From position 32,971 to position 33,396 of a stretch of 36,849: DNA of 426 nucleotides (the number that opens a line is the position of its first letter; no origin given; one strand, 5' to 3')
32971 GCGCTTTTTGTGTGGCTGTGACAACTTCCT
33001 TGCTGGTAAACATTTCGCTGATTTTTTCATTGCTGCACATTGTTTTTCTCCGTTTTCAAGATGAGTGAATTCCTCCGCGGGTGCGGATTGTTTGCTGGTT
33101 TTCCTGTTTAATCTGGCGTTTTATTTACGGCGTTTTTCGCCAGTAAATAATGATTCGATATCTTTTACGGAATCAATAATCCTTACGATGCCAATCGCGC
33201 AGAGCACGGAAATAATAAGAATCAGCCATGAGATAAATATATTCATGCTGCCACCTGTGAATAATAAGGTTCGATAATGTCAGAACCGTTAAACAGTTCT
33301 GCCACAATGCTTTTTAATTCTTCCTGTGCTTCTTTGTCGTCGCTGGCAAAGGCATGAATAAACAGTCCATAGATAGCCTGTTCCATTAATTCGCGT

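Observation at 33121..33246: Unannotated 41-aa membrane peptide coupled to an early gene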

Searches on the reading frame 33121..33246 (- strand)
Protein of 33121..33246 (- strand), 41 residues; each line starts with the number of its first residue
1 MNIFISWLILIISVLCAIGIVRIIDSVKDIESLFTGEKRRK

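Call 7: search_protein_families(library=pfam, proteins=[window:33121-33246:-], max_evalue=0.01)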
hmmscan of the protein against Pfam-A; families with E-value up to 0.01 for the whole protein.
window:33121-33246:- (41 aa): 0 families

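Call 8: search_protein_families(library=phrogs, proteins=[window:33121-33246:-], max_evalue=0.01)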
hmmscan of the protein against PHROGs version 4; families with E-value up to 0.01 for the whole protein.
window:33121-33246:- (41 aa): 0 families

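Call 10: search_dna_similar(query=window:33124-33246:-, collection=phages, mode=protein, max_evalue=10, max_rows=30)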
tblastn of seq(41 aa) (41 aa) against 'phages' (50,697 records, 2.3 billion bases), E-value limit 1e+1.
Records with a match: 14; places in all: 14; records where one place covers at least 80% of the query: 11.
Best place of each record, by identity: 60-80% 12; <60% 2.
By first word of the organism name: Escherichia 11; Xuanwuvirus 2; Citrobacter 1.
By host as written in the record: Escherichia coli 3; Escherichia coli K88 2; Escherichia coli 520873 2; - 2; Escherichia coli 503458 2; Citrobacter rodentium DBS100 1; Escherichia coli O25b:H4-ST131 1; Escherichia coli C 1.
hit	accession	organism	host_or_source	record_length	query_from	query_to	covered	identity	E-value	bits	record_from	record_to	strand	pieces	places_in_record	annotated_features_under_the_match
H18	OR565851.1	Citrobacter phage Shae_phiSM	Citrobacter rodentium DBS100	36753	1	41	100%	75.6%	2e-11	61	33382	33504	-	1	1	hypothetical protein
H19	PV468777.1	Escherichia phage Entero_P88_NC_026014(23)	Escherichia coli O25b:H4-ST131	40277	1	41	100%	73.2%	3e-11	60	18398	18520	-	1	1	hypothetical protein | DUF4754 family protein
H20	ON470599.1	Escherichia phage vB_EcoM-569R5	Escherichia coli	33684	1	41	100%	73.2%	3e-11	60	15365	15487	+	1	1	putative membrane protein | hypothetical protein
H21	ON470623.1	Escherichia phage vB_EcoM-705R2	Escherichia coli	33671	1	41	100%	73.2%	3e-11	60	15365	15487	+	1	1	putative membrane protein | hypothetical protein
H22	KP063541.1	Escherichia phage P88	Escherichia coli K88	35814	1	41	100%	73.2%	8e-11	59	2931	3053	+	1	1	membrane protein | DNA modification methyltransferase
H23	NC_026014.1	Escherichia phage P88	Escherichia coli K88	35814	1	41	100%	73.2%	8e-11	59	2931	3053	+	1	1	membrane protein | DUF4754 family protein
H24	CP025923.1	Escherichia phage 520873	Escherichia coli 520873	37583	1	41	100%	73.2%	2e-10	58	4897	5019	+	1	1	record has no annotation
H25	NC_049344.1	Escherichia phage 520873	Escherichia coli 520873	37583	1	41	100%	73.2%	2e-10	58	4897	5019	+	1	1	DUF4754 family protein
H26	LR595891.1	Xuanwuvirus P884B11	-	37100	1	41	100%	70.7%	1e-10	58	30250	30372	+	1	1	hypothetical protein (x2)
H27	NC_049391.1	Xuanwuvirus P884B11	-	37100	1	41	100%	70.7%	1e-10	58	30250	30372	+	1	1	hypothetical protein (x2)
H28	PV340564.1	Escherichia phage PhiR44_2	Escherichia coli C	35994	1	39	95%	66.7%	9e-8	50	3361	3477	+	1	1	hypothetical protein (x2)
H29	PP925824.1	Escherichia phage Chuche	Escherichia coli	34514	1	30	73%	70.0%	6e-5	42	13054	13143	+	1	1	hypothetical protein (x2)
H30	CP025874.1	Escherichia phage 503458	Escherichia coli 503458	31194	4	34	76%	54.8%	3e-1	32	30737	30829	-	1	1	record has no annotation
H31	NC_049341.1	Escherichia phage 503458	Escherichia coli 503458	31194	4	34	76%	54.8%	3e-1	32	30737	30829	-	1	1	none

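Call 11: get_annotated_region(hit=H23, flank=2500)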
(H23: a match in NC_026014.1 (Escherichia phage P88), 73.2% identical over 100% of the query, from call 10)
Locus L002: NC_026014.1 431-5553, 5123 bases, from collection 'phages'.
description: Enterobacteria phage P88, complete genome.
organism: Escherichia phage P88 (NCBI taxid 1567486)
taxonomy: Viruses; Duplodnaviria; Heunggongvirae; Uroviricota; Caudoviricetes; Peduoviridae; Xuanwuvirus; Xuanwuvirus P88
host: Escherichia coli K88; source: -; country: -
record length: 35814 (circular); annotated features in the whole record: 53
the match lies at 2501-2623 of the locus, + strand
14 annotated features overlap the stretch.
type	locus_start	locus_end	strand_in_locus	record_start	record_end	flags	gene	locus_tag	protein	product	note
CDS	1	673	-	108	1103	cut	-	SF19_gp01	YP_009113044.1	integrase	-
CDS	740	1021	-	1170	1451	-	-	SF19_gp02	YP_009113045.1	transcriptional regulator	C protein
CDS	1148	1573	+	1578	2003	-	-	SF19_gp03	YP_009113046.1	transcriptional regulator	Regulatory protein, Phage_COX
CDS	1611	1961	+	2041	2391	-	-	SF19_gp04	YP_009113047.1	DUF4761 family protein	-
CDS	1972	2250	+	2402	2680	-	-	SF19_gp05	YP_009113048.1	hypothetical protein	-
CDS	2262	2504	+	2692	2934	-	-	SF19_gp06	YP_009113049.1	DUF4754 family protein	-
CDS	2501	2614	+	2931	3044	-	-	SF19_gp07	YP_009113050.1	membrane protein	-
CDS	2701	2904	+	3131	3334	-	-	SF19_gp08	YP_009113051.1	hypothetical protein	-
CDS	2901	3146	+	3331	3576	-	-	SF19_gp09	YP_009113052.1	winged helix-turn-helix domain-containing protein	-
CDS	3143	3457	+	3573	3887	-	-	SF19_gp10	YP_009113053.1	ead/Ea22-like family protein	Ead/Ea22-like protein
CDS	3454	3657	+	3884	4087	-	-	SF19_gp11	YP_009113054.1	membrane protein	-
CDS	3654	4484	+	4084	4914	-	-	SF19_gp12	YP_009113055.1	lipoprotein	serine protease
CDS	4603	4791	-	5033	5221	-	-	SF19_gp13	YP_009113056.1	hypothetical protein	-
CDS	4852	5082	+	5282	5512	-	-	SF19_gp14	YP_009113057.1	derepression protein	-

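Call 12: get_annotated_region(hit=H18, flank=2500)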
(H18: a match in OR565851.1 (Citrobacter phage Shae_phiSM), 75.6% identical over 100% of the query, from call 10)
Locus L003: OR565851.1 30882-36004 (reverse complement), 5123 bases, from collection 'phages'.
description: Citrobacter phage Shae_phiSM, complete genome.
organism: Citrobacter phage Shae_phiSM (NCBI taxid 3092604)
taxonomy: Viruses; Duplodnaviria; Heunggongvirae; Uroviricota; Caudoviricetes; Peduoviridae; Xuanwuvirus
host: Citrobacter rodentium DBS100; source: bacterial culture; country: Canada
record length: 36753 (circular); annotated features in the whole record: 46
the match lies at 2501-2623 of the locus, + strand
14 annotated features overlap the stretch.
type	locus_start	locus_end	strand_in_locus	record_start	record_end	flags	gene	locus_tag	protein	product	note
CDS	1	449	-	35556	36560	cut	int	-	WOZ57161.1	integrase, tyrosine-type recombinase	-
CDS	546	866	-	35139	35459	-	-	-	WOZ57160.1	helix-turn-helix transcriptional regulator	helix-turn-helix transcriptional regulator; C protein; C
CDS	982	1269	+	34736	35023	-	cox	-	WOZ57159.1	Cox family DNA-binding protein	-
CDS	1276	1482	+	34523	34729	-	-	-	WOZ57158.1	hypothetical protein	Shae_045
CDS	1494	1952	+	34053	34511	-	-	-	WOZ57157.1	hypothetical protein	Shae_044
CDS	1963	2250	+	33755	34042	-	-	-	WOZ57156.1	hypothetical protein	Shae_043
CDS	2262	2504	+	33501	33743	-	-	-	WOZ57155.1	hypothetical protein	Shae_042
CDS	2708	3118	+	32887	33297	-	-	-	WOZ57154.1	hypothetical protein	Shae_041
CDS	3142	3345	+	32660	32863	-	-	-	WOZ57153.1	hypothetical protein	Shae_040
CDS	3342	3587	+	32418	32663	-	-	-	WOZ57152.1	helix turn helix domain containing protein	HTH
CDS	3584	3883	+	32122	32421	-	ead/Ea22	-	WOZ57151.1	ead/Ea22-like family protein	-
CDS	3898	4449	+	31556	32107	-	-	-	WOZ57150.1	DNA binding protein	DNA-bp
CDS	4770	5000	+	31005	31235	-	-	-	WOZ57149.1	hypothetical protein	hypothetical protein CA286_24650; Shae_036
CDS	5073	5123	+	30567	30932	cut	-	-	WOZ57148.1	hypothetical protein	Shae_035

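Call 13: get_annotated_region(hit=H27, flank=2500)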
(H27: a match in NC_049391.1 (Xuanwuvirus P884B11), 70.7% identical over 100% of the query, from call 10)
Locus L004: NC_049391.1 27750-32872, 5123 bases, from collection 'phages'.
description: Escherichia virus P88_4B11 genome assembly, chromosome: 1.
organism: Xuanwuvirus P884B11 (NCBI taxid 2844224)
taxonomy: Viruses; Duplodnaviria; Heunggongvirae; Uroviricota; Caudoviricetes; Peduoviridae; Xuanwuvirus
host: -; source: -; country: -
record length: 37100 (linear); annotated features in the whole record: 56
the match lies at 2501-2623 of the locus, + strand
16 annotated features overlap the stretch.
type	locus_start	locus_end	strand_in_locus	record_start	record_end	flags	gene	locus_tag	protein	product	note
CDS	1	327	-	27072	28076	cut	-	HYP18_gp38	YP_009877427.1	integrase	-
CDS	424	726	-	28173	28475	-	-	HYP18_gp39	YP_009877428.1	transcriptional regulator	-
CDS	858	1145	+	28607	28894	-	-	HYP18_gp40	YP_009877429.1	Cox-like excisionase and repressor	-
CDS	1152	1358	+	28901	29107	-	-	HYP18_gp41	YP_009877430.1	FIG00642114: hypothetical protein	-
CDS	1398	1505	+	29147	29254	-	-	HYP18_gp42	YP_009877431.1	hypothetical protein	-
CDS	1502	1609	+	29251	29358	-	-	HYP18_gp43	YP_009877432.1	hypothetical protein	-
CDS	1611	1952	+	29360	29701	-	-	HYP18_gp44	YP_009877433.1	hypothetical protein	-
CDS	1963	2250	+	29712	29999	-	-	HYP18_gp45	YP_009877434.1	hypothetical protein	-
CDS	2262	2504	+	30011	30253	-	-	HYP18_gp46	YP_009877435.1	hypothetical protein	-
CDS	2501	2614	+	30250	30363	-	-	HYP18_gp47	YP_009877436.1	hypothetical protein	-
CDS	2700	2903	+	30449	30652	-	-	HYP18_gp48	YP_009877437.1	hypothetical protein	-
CDS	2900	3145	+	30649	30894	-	-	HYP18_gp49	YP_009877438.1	hypothetical protein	-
CDS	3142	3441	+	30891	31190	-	-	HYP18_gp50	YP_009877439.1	hypothetical protein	-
CDS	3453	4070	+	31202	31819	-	-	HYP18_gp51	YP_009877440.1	transcriptional regulator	-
CDS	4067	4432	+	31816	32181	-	-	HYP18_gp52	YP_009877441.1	hypothetical protein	-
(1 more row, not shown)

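Call 15: find_homologous_proteins(query=window:33124-33246:-, max_evalue=0.01)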
Query seq(41 aa) (41 aa): 5 proteins with E <= 0.01 among 5 candidates.
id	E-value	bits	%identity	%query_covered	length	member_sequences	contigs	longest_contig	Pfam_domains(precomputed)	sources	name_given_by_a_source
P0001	6.7e-17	76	98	100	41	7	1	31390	-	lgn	-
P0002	8.0e-16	73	93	100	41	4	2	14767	-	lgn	-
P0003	1.9e-14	69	88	100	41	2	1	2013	-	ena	-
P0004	1.0e-12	64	78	100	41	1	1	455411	-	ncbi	-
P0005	1.3e-12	63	73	100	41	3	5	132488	-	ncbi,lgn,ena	ncbi:TPA: hypothetical protein ACF2W6_001046 [Escherichia coli]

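Call 20: find_related_loci(query=A1, collection=genome_contigs, flank=3000)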
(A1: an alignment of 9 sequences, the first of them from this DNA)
Query A1 (41 aa) in genome_contigs; peptide patterns used: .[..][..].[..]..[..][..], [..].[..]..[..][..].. (x = any residue, [..] = any of these).
60 stretches matched a pattern; 2 encode a relative of the query (tblastn E <= 1e-3); 2 distinct loci.
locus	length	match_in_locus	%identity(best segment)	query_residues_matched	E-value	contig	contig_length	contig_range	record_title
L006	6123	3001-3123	76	1-41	6e-17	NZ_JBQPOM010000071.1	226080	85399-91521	Vagococcus sp. WN89Y soapdenovo_K_127_71, whole genome shotgun sequence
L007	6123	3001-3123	68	1-41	2e-14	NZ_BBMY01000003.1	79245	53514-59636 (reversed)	Escherichia albertii NBRC 107761 = DSM 17582 strain NBRC 107761, whole genome shotgun sequence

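Call 21: find_related_loci(query=A1, collection=viral_contigs, flank=3000)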
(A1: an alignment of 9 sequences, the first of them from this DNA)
Query A1 (41 aa) in viral_contigs; peptide patterns used: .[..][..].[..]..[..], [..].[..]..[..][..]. (x = any residue, [..] = any of these).
320 stretches matched a pattern; 270 encode a relative of the query (tblastn E <= 1e-3); the best 80 are kept; 80 distinct loci.
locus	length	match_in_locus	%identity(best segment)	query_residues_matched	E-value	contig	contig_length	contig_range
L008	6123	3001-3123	100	1-41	1e-21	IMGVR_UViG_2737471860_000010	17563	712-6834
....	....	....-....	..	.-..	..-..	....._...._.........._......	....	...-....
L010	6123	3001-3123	73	1-41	1e-16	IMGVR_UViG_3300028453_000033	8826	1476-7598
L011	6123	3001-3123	73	1-41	3e-16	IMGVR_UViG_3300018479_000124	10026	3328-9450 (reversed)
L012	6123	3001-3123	73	1-41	3e-16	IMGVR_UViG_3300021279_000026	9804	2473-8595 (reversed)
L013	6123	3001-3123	76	1-41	4e-16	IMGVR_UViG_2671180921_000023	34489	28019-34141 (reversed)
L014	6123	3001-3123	76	1-41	8e-16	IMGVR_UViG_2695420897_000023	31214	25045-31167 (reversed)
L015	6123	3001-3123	76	1-41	8e-16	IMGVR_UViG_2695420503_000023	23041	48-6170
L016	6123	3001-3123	76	1-41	1e-15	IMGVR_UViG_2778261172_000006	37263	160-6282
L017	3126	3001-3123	73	1-41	1e-15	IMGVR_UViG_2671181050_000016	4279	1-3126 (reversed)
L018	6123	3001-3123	76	1-41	2e-15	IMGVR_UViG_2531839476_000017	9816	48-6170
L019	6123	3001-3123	76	1-41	2e-15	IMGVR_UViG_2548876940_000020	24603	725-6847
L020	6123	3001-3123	76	1-41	2e-15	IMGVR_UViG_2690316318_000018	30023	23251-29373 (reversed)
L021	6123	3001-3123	76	1-41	2e-15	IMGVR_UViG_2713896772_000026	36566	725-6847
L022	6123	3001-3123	76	1-41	1e-15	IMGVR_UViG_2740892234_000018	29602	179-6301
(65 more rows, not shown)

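Call 28: search_protein_families(library=ncbifam, proteins=[window:33121-33246:-], max_evalue=0.1)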
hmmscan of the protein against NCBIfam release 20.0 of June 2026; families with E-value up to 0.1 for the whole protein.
window:33121-33246:- (41 aa): 2 families
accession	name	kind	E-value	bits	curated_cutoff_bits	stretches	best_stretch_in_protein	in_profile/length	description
TIGR01218.1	Gpos_tandem_5TM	subfamily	0.008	15.9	35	1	2-31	94-123/208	tandem five-TM protein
NF003393.0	PRK04561.1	equivalog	0.013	15.4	104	1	5-33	7-35/75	twin arginine translocase protein A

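Call 29: search_protein_families(library=padloc, proteins=[window:33121-33246:-], max_evalue=0.1)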
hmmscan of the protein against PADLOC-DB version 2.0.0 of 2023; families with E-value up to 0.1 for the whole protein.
window:33121-33246:- (41 aa): 0 families

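Call 36: get_annotated_region(hit=H31, flank=2500)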
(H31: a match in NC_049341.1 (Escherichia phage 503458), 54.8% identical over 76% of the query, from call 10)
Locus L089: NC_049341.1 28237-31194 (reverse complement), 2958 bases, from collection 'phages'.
description: Escherichia phage 503458, complete genome.
organism: Escherichia phage 503458 (NCBI taxid 2716350)
taxonomy: Viruses; Duplodnaviria; Heunggongvirae; Uroviricota; Caudoviricetes; Peduoviridae; Xuanwuvirus; Xuanwuvirus xv503458
host: Escherichia coli 503458; source: -; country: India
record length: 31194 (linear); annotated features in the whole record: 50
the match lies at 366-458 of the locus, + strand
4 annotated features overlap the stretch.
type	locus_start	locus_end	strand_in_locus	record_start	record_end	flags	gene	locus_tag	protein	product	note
CDS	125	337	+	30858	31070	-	-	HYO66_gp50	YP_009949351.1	DUF4754 family protein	-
CDS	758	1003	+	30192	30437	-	-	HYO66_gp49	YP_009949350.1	MarR family winged helix-turn-helix transcriptional regulator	-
CDS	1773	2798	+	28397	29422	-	-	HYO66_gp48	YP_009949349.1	nicking at origin of replication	-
CDS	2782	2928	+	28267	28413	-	-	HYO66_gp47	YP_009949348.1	replication endonuclease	-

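Call 37: get_annotated_region(hit=H29, flank=2500)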
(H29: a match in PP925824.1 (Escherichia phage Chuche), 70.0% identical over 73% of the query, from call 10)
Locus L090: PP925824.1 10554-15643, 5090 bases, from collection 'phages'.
description: Escherichia phage Chuche, complete genome.
organism: Escherichia phage Chuche (NCBI taxid 3233692)
taxonomy: Viruses
host: Escherichia coli; source: mud near tree; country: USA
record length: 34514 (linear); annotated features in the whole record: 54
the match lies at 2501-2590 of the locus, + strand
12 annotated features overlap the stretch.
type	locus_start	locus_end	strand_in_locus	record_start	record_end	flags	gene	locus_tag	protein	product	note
CDS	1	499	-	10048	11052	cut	-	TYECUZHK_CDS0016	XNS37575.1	integrase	-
CDS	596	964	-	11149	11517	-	-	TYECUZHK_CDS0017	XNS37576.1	transcriptional regulator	-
CDS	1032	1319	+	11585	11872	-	-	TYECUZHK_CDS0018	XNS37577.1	Cox-like excisionase and repressor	-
CDS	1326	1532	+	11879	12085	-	-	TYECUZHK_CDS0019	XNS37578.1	hypothetical protein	-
CDS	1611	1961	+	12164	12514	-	-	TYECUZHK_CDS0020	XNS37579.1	hypothetical protein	-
CDS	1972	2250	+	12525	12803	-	-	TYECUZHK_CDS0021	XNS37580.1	hypothetical protein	-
CDS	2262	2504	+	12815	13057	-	-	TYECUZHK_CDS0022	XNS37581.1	hypothetical protein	-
CDS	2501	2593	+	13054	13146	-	-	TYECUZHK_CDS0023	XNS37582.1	hypothetical protein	-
CDS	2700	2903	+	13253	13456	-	-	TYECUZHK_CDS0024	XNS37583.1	hypothetical protein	-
CDS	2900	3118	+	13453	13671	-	-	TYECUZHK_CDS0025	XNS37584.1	hypothetical protein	-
CDS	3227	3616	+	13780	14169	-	-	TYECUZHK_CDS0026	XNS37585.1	hypothetical protein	-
CDS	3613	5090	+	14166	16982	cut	-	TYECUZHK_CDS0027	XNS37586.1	hypothetical protein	-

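Call 39: search_protein_representatives(alignment_id=A2)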
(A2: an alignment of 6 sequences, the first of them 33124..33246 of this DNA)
Query: 6 sequences, 41 profile positions. Proteins with E-value up to 0.001 (for the whole library): 16; up to 1e-10: 5; up to 1e-30: 0. The best 16 are listed.
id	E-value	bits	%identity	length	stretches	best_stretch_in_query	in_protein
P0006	3.3e-21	90.9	-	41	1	1-41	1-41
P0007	6.5e-17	77.1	-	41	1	1-41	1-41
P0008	2.7e-14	68.8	-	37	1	1-36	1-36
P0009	4.2e-13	64.9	-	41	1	1-41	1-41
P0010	6.8e-12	61.1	-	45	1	1-39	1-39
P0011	4.6e-09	52.0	-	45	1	1-31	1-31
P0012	1.3e-07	47.4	-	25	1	1-25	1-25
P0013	3.9e-07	45.8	-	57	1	17-41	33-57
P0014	4.0e-07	45.8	-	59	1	1-28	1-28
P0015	4.0e-06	42.6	-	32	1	1-24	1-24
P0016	1.8e-05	40.5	-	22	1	16-37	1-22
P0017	3.4e-05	39.6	-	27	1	1-26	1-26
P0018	6.4e-05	38.7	-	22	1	1-22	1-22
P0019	1.3e-04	37.8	-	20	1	18-37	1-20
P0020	3.1e-04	36.5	-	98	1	10-33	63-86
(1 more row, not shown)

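Call 72: search_solved_structures(query=A1, max_evalue=10)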
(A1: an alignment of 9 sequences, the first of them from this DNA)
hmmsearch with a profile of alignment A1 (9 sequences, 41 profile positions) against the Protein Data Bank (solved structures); distinct sequences matched with E-value up to 10: 0.

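Call 79: predict_structure(alignment_id=A2)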
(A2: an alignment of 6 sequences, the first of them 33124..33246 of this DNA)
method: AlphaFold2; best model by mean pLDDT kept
length: 41 residues; sequences in the alignment: 6
mean_pLDDT: 82.1   pTM: 0.41
mean pLDDT of the five models: 82.1, 81.5, 81.2, 80.6, 76.3
residues with pLDDT >= 90: 19; 70-90: 13; 50-70: 8; < 50: 1
segments of 3 or more residues with pLDDT < 50: none
pLDDT, mean of each block of 10 residues (from residue 1): 91 94 84 63 47
secondary structure, 60 per line:
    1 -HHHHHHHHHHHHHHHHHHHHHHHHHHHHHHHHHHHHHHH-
elements in order: H2-40
